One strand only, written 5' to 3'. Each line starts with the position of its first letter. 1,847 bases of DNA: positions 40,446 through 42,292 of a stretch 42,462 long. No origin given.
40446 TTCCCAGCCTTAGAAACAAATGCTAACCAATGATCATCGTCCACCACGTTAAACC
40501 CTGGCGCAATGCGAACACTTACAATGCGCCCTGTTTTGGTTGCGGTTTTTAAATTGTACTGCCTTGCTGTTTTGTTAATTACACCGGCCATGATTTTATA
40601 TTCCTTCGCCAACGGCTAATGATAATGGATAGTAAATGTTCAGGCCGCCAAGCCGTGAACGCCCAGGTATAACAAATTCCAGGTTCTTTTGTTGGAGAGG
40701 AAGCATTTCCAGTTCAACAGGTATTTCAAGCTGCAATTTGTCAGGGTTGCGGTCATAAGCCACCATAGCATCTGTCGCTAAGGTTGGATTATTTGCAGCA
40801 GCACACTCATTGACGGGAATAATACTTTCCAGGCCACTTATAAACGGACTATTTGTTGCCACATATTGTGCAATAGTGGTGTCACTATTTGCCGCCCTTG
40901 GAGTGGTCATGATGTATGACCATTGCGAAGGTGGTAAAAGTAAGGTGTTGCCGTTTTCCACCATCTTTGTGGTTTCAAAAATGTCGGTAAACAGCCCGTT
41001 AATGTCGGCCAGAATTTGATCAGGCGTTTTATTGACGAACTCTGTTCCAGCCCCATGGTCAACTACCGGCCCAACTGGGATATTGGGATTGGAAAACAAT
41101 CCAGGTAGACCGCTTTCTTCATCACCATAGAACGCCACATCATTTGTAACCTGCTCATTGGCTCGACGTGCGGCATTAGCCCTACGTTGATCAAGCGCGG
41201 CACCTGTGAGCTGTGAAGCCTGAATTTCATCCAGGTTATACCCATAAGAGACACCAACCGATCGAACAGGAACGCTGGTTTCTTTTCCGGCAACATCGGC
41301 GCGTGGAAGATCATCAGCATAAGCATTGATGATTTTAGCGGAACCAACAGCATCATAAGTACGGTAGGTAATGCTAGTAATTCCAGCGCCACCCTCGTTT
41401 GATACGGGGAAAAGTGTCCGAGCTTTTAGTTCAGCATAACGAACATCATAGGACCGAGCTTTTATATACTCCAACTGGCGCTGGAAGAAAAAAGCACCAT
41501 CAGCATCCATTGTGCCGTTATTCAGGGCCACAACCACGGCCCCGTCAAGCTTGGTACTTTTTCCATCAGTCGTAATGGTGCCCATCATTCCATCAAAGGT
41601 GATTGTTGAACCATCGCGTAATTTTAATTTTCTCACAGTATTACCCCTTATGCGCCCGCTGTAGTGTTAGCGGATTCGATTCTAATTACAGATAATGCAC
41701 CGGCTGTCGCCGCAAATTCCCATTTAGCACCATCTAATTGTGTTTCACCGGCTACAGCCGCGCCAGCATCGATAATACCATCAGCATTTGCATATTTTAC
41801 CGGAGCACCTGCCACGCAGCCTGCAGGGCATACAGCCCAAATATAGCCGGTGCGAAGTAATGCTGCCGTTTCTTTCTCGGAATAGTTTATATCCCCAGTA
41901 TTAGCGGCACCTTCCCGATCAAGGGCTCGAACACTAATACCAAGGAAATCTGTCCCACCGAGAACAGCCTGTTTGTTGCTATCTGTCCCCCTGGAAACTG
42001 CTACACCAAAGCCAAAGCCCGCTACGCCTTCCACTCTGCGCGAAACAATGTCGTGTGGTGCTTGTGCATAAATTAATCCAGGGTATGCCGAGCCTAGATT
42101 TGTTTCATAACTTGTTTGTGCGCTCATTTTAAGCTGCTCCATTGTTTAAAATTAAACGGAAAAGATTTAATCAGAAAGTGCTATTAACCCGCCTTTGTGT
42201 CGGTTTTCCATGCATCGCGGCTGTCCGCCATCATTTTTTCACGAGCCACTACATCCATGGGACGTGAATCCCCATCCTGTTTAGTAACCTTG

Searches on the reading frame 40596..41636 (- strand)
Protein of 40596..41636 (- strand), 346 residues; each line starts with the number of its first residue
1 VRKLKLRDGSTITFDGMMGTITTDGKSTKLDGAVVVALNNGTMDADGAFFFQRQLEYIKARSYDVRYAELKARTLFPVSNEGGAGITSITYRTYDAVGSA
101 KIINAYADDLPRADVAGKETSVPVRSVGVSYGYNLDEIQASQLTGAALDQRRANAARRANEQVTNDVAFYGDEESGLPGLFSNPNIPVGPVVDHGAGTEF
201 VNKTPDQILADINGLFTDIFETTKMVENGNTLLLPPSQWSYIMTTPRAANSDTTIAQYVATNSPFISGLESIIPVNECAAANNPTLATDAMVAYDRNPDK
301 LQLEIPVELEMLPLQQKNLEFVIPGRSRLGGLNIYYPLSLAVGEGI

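Call 9: search_protein_families(library=phrogs, proteins=[window:40596-41636:-], max_evalue=0.001)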
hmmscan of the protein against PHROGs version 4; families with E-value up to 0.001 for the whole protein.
window:40596-41636:- (346 aa): 1 family
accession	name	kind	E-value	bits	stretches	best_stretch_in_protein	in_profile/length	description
phrog_264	-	head and packaging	1.2e-91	308.1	1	43-346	23-321/321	major head protein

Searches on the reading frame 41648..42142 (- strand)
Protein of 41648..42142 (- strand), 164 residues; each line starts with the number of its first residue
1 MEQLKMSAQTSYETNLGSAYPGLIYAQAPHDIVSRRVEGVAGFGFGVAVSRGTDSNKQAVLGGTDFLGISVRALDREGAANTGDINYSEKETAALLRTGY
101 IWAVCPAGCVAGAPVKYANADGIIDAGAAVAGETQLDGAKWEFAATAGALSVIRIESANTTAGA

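Call 10: search_protein_families(library=phrogs, proteins=[window:41648-42142:-], max_evalue=0.001)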
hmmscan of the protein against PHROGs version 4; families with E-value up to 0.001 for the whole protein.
window:41648-42142:- (164 aa): 1 family
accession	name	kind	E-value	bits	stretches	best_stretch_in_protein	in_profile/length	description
phrog_563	-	head and packaging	3.8e-29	102.5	1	6-159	2-166/173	virion structural protein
